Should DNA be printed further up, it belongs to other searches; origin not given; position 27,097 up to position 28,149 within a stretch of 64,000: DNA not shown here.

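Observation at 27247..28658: Tandem pair of paralogous proteins of unrecognised family (coiled-coil helix, single TM, repetitive beta-rich ectodomain)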

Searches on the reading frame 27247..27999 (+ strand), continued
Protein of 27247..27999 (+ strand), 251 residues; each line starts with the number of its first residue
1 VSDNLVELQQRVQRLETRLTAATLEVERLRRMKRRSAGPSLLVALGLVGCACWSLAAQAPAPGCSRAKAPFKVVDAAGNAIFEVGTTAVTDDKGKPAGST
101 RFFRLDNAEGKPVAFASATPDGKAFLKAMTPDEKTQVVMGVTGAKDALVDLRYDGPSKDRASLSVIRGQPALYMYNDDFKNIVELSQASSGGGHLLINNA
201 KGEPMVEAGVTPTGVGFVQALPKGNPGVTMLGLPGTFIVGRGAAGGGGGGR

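Call 42: find_related_loci(query=A3, collection=metagenome_contigs, flank=10000)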
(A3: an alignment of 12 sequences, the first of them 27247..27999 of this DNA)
Query A3 (251 aa) in metagenome_contigs; peptide patterns used: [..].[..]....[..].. (x = any residue, [..] = any of these).
104 stretches matched a pattern; 14 encode a relative of the query (tblastn E <= 1e-3); 14 distinct loci.
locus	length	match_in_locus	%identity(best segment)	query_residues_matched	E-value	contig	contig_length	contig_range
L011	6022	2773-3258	42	65-241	5e-32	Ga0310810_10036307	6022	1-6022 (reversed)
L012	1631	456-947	39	64-241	7e-30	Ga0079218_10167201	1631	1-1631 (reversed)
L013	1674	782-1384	34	10-247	2e-27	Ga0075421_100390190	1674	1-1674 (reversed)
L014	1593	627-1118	36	66-241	7e-26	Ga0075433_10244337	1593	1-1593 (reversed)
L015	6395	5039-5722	32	1-241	8e-24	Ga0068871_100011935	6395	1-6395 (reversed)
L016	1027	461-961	32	65-241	3e-19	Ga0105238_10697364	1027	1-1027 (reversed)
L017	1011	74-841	28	4-240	2e-16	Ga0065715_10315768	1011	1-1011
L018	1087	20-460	31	93-241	2e-14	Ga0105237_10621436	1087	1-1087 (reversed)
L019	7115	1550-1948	32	107-241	6e-13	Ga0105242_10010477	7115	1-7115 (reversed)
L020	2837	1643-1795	53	192-242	1e-10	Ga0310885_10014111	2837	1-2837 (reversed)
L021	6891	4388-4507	53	202-241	8e-10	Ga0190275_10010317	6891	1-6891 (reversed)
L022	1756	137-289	51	192-242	4e-9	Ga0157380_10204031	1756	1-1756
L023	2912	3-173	51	182-240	3e-8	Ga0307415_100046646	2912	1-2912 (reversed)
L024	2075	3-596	29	65-240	2e-7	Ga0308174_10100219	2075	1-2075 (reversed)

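Call 44: search_protein_families(library=pfam, proteins=[L001:5545-6726:+, L001:6726-7454:+, L006:8078-8575:+, L006:8680-9345:+, L006:9345-10481:+, L005:9485-9934:+, L001:7540-8619:+, L001:8619-9758:+, L008:11448-11957:+, L006:10517-11785:+], max_evalue=1)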
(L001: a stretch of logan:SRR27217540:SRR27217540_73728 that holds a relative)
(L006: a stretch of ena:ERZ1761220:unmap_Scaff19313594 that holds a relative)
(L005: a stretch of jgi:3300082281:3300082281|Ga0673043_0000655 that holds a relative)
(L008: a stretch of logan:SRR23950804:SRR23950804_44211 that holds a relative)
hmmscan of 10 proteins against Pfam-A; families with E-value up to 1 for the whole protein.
L001:5545-6726:+ (394 aa): 3 families
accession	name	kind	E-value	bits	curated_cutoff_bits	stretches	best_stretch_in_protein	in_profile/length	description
PF00691.25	OmpA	-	4.9e-24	85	27.2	1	290-386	1-98/98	OmpA family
PF05359.17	DUF748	-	0.011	14.2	50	1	277-329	870-921/1037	Domain of Unknown Function (DUF748)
PF02065.24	Melibiase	-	0.18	11.2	27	1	310-345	133-168/347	Melibiase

L001:6726-7454:+ (243 aa): 3 families
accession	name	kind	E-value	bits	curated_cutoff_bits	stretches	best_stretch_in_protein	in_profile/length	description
PF07161.20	LppX_LprAFG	-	0.0053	17.1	24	1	133-204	94-171/192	LppX_LprAFG lipoprotein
PF10490.14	CENP-F_C_Rb_bdg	-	0.093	12.7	21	1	199-222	18-41/47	Rb-binding domain of kinetochore protein Cenp-F/LEK1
PF10528.15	GLEYA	-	0.12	13.2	26.2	1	70-116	10-57/91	GLEYA domain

L006:8078-8575:+ (166 aa): 0 families

L006:8680-9345:+ (222 aa): 0 families

L006:9345-10481:+ (379 aa): 2 families
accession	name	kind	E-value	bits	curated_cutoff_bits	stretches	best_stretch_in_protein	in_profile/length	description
PF12079.13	DUF3558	-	7.8e-06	26.4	34.1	1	18-90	1-78/173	Protein of unknown function (DUF3558)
PF02437.24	Ski_Sno_DHD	-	0.32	11.2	24.5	1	239-261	84-106/109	SKI/SNO/DAC Dachshund homology domain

L005:9485-9934:+ (150 aa): 4 families
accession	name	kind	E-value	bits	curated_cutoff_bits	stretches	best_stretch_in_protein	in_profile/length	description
PF12276.13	DUF3617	-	7.6e-13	49.6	24.5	1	25-148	1-106/106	Protein of unknown function (DUF3617)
PF19404.4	DUF5977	-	0.17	12.9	25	1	84-106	7-29/65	Family of unknown function (DUF5977)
PF01744.25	GLTT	-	0.18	12.1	21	1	5-21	6-22/28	GLTT repeat (6 copies)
PF13313.11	DUF4082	-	0.2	12.1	28.4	1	80-139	54-109/143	Domain of unknown function (DUF4082)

L001:7540-8619:+ (360 aa): 1 family
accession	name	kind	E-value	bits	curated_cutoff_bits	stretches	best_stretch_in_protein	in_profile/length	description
PF12158.14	DUF3592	-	0.0001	23.3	25.3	1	33-104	1-78/84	Domain of unknown function (DUF3592)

L001:8619-9758:+ (380 aa): 1 family
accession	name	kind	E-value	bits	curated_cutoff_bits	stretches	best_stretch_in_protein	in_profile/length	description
PF01833.30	TIG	-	0.08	13.4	20.9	1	167-239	7-72/84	IPT/TIG domain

L008:11448-11957:+ (170 aa): 0 families

L006:10517-11785:+ (423 aa): 2 families
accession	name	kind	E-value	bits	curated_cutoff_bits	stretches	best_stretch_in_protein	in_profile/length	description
PF00691.25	OmpA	-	8.1e-21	74.6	27.2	1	319-415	1-98/98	OmpA family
PF05359.17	DUF748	-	0.042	12.3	50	1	316-358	879-921/1037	Domain of Unknown Function (DUF748)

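Call 46: list_cluster_members(proteins=[P0015, P0009, P0010, P0011, P0012, P0013, P0014, P0016, P0079, P0085])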
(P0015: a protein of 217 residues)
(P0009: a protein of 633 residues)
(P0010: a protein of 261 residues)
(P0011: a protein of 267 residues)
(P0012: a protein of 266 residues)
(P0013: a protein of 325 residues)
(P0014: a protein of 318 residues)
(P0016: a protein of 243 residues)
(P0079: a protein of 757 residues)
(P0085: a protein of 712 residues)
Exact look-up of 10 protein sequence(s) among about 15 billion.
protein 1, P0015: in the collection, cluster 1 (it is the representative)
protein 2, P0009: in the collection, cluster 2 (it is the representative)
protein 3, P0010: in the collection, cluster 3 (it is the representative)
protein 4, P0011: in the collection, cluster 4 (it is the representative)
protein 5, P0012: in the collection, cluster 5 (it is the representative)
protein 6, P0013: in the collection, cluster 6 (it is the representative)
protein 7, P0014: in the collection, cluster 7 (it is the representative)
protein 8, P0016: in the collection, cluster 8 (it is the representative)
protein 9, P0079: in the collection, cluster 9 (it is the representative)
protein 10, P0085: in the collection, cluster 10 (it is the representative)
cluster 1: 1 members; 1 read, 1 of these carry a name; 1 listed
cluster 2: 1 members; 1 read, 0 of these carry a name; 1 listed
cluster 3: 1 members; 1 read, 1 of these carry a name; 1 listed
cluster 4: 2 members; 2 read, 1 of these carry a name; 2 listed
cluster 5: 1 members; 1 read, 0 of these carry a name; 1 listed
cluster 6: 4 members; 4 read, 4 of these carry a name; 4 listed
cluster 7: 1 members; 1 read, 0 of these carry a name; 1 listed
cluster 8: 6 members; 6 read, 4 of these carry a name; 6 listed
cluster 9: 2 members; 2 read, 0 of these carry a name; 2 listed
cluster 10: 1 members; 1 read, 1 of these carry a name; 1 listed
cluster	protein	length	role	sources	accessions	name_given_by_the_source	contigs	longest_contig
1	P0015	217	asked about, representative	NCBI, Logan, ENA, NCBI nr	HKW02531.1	MAG TPA: hypothetical protein VJN96_22085 [Vicinamibacterales bacterium] | hypothetical protein [Vicinamibacterales bacterium]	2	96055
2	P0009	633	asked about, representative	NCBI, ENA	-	-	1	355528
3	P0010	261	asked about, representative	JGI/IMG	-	hypothetical protein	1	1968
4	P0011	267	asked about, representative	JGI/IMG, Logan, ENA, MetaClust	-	\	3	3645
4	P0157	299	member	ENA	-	-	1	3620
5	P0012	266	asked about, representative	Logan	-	-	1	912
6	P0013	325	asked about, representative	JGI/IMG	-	hypothetical protein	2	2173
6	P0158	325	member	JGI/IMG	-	hypothetical protein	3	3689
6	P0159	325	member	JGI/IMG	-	hypothetical protein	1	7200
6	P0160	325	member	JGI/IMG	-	hypothetical protein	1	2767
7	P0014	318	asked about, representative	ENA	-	-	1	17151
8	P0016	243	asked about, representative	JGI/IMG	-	hypothetical protein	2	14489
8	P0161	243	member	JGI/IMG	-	hypothetical protein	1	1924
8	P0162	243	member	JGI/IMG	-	hypothetical protein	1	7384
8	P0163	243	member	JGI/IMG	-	hypothetical protein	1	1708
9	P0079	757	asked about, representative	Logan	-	-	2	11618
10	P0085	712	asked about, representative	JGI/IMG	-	hypothetical protein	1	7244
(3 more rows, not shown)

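Call 47: find_encoding_contigs(protein=P0009, flank=10000, max_places=2)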
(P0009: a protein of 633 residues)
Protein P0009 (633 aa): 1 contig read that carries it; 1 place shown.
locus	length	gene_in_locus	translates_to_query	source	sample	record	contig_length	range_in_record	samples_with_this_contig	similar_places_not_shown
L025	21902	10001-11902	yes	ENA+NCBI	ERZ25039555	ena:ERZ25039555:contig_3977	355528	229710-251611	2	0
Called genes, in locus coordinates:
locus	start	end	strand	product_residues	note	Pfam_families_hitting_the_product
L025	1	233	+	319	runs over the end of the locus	PF11453:DUF2950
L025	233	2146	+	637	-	-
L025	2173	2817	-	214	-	-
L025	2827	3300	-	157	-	PF01050:MannoseP_isomer (weak), PF00190:Cupin_1, PF02311:AraC_binding, PF07883:Cupin_2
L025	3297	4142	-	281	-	PF09370:PEP_hydrolase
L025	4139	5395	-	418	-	PF06792:UPF0261, PF23189:UPF0261_C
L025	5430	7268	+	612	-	PF06283:ThuA, PF23500:DUF7133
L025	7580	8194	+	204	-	-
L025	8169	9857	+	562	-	-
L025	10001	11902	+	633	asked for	-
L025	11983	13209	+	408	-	PF00691:OmpA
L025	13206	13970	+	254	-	-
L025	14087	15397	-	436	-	PF06965:Na_H_antiport_1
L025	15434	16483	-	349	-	PF04616:Glyco_hydro_43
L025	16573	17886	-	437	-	PF04542:Sigma70_r2, PF08281:Sigma70_r4_2, PF20239:DUF6596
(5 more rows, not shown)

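Call 48: find_encoding_contigs(protein=P0016, flank=10000, max_places=2)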
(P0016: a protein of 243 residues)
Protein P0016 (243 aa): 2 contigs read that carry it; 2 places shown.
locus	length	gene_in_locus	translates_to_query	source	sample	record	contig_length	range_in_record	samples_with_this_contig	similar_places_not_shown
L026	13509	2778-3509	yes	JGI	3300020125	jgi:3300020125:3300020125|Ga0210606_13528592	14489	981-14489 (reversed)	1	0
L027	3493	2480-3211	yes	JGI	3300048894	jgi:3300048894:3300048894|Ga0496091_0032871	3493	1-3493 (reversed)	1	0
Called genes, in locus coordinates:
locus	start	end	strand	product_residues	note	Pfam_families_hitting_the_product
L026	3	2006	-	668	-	?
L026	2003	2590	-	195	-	PF07638:Sigma70_ECF, PF08281:Sigma70_r4_2, PF04545:Sigma70_r4 (weak)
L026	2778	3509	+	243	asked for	-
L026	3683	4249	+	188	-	-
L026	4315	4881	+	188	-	-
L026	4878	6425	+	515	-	-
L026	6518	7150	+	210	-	-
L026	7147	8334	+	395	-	PF00691:OmpA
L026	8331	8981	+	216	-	-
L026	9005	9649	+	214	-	-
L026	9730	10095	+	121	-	PF09685:MamF_MmsF (weak)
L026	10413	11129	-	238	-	PF00072:Response_reg, PF00486:Trans_reg_C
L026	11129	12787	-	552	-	PF00512:HisKA, PF13581:HATPase_c_2 (weak), PF02518:HATPase_c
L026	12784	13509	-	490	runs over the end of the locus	PF00324:AA_permease, PF13520:AA_permease_2, PF13906:AA_permease_C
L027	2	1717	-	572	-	?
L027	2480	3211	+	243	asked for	-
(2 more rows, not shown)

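Call 52: find_related_loci(query=A4, collection=genome_contigs, flank=10000)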
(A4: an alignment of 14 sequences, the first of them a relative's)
Query A4 (343 aa) in genome_contigs; peptide patterns used: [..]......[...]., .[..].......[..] (x = any residue, [..] = any of these).
45 stretches matched a pattern; 3 encode a relative of the query (tblastn E <= 1e-3); 3 distinct loci.
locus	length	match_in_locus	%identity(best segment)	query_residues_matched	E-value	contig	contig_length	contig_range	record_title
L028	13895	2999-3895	40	37-341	9e-48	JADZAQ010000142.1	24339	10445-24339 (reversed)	MAG: Burkholderiales bacterium isolate SJ632 c_000000525384, whole genome shotgun sequence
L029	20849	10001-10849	43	49-342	2e-47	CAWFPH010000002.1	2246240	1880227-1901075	MAG: uncultured Gammaproteobacteria bacterium isolate MFD05442.bin.1.18 genome assembly, contig: contig_3083, whole geno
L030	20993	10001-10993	35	10-343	8e-46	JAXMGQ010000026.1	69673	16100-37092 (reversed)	MAG: Steroidobacteraceae bacterium isolate STL-PRO117 C4.126.fa-26, whole genome shotgun sequence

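Call 56: search_protein_families(library=ncbifam, alignment_id=A2, max_evalue=0.01)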
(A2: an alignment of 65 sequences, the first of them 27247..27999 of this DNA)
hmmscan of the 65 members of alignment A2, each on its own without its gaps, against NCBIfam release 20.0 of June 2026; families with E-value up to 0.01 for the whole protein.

A. member 1, window:27247-27999:+ (251 aa): 0 families

B. families by the number of members that match (of 65 scanned): 10 families
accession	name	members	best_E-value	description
NF052682.1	morpho_FcmC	1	7.2e-06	filament morphology membrane protein FcmC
NF005411.0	PRK06975.1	1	0.00016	fused uroporphyrinogen-III synthase HemD/membrane protein HemX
NF045487.1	ASRP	1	0.0002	archaea-specific SMC-related protein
NF033885.1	conj_TraP_IncI1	1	0.00023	conjugal transfer protein TraP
NF038218.1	IcmG_DotF_IVB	1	0.0021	type IVB secretion system protein IcmG/DotF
TIGR00237.1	xseA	1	0.0028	exodeoxyribonuclease VII large subunit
TIGR02922.1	TIGR02922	1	0.0044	TIGR02922 family protein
NF010289.0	PRK13729.1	1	0.006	F-type conjugal transfer pilus assembly protein TraB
NF001939.1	PRK00719.1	1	0.0062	alkanesulfonate monooxygenase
TIGR02168.1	SMC_prok_B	1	0.0071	chromosome segregation protein SMC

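Call 57: search_protein_families(library=phrogs, proteins=[window:27247-27999:+, P0005, P0003, P0008], max_evalue=0.1)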
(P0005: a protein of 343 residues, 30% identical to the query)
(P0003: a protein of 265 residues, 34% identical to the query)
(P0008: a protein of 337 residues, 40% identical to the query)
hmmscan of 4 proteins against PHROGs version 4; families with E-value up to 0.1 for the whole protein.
window:27247-27999:+ (251 aa): 0 families

P0005 (343 aa): 0 families

P0003 (265 aa): 0 families

P0008 (337 aa): 1 family
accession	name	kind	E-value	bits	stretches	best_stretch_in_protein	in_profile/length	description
phrog_13470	-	DNA, RNA and nucleotide metabolism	0.034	15.3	1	95-190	21-116/152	HNH endonuclease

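Call 72: find_encoding_contigs(protein=P0079, flank=8000, max_places=2)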
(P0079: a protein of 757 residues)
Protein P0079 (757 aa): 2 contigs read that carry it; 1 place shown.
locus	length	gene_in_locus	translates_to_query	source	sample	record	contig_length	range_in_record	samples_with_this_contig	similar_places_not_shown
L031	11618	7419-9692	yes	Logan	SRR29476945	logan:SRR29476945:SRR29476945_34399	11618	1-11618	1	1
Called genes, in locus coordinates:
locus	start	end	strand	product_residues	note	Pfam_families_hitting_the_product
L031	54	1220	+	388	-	PF01266:DAO, PF07992:Pyr_redox_2 (faint)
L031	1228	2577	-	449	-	PF01794:Ferric_reduct, PF08022:FAD_binding_8, PF00175:NAD_binding_1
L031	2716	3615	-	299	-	PF10778:DehI (faint)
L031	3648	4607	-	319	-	PF00892:EamA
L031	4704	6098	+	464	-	PF00392:GntR, PF00155:Aminotran_1_2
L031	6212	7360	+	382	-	PF00691:OmpA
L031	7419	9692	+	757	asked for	-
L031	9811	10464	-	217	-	-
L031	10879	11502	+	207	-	PF02660:G3P_acyltransf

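Call 73: find_encoding_contigs(protein=P0014, flank=8000, max_places=2)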
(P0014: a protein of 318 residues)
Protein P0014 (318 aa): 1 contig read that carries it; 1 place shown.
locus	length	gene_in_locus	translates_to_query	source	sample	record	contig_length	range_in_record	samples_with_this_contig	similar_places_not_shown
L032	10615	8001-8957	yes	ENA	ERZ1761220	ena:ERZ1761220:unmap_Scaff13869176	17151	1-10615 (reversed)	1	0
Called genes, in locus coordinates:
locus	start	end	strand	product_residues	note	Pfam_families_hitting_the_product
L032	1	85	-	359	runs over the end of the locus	-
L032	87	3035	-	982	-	PF07719:TPR_2 (faint), PF13374:TPR_10 (faint), PF13424:TPR_12, PF24885:TPR_NPHP3 (weak), PF17874:TPR_MalT, PF00515:TPR_1 (weak), PF13424:TPR_12, PF12770:CHAT, +4 more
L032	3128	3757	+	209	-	-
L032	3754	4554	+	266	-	PF13367:PrsW-protease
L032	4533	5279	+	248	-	-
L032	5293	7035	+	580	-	-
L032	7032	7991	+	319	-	-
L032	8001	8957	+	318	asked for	-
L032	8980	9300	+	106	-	-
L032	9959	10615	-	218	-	?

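Call 77: search_solved_structures(query=L001:5545-6726:+, max_evalue=1)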
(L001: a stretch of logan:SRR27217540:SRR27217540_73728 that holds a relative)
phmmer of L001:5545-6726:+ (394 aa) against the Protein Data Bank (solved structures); distinct sequences matched with E-value up to 1: 73 (the best 60 are shown).
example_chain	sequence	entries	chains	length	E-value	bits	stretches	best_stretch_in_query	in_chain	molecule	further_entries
5u1h_A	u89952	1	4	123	3.5e-22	82.3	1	288-390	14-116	Outer membrane porin F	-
3td3_A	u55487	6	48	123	3.2e-20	75.9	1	288-388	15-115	Outer membrane protein omp38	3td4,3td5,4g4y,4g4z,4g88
9v99_A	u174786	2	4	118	1.2e-16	64.2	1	290-389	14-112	Outer membrane beta-barrel domain-containing protein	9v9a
7rjj_A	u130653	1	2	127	3.2e-16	62.8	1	312-394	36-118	OmpA family protein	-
7bba_A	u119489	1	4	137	5.4e-16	62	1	314-394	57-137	Putative type VI secretion protein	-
5m38_A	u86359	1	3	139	5.7e-16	61.9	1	314-394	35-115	OmpA family protein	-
9v9b_A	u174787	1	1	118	5.7e-16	61.9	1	290-389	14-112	Outer membrane beta-barrel domain-containing protein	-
2lbt_A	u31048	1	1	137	5e-15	58.8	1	292-391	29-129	Uncharacterized protein Rv0899/MT0922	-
2lca_A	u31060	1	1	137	6.1e-15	58.5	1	292-391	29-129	Uncharacterized protein Rv0899/MT0922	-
2kgw_A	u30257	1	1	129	6.3e-15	58.5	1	292-391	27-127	Outer membrane protein A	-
2k1s_A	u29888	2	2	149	6.9e-15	58.4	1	289-392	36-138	Inner membrane lipoprotein yiaD | Probable lipoprotein YiaD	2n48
2l26_A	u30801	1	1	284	9.3e-15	57.9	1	269-391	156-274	Uncharacterized protein Rv0899/MT0922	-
5lkw_A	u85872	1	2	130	3.5e-13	52.8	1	287-391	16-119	Putative OmpA family lipoprotein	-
5wtp_A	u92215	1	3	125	4.6e-13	52.4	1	288-390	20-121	OmpA family protein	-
6jfw_A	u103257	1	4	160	6.5e-13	51.9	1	290-390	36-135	PA0833-PD protein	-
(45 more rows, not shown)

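Call 78: search_solved_structures(query=L001:6726-7454:+, max_evalue=10)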
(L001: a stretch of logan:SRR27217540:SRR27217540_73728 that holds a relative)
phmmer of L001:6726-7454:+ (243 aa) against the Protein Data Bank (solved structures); distinct sequences matched with E-value up to 10: 2.
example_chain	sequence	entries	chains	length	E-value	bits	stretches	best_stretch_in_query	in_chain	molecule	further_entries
6pzv_C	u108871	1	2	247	0.26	14.2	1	148-209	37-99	DNA (cytosine-5)-methyltransferase 1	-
6ebu_A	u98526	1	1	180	0.88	12.5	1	108-145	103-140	LpxE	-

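Call 90: find_related_loci(query=A4, collection=viral_contigs, flank=5000)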
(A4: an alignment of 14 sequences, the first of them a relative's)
Query A4 (343 aa) in viral_contigs; peptide patterns used: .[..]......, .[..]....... (x = any residue, [..] = any of these).
38 stretches matched a pattern, but none encodes a relative of the query by tblastn (E <= 1e-3).
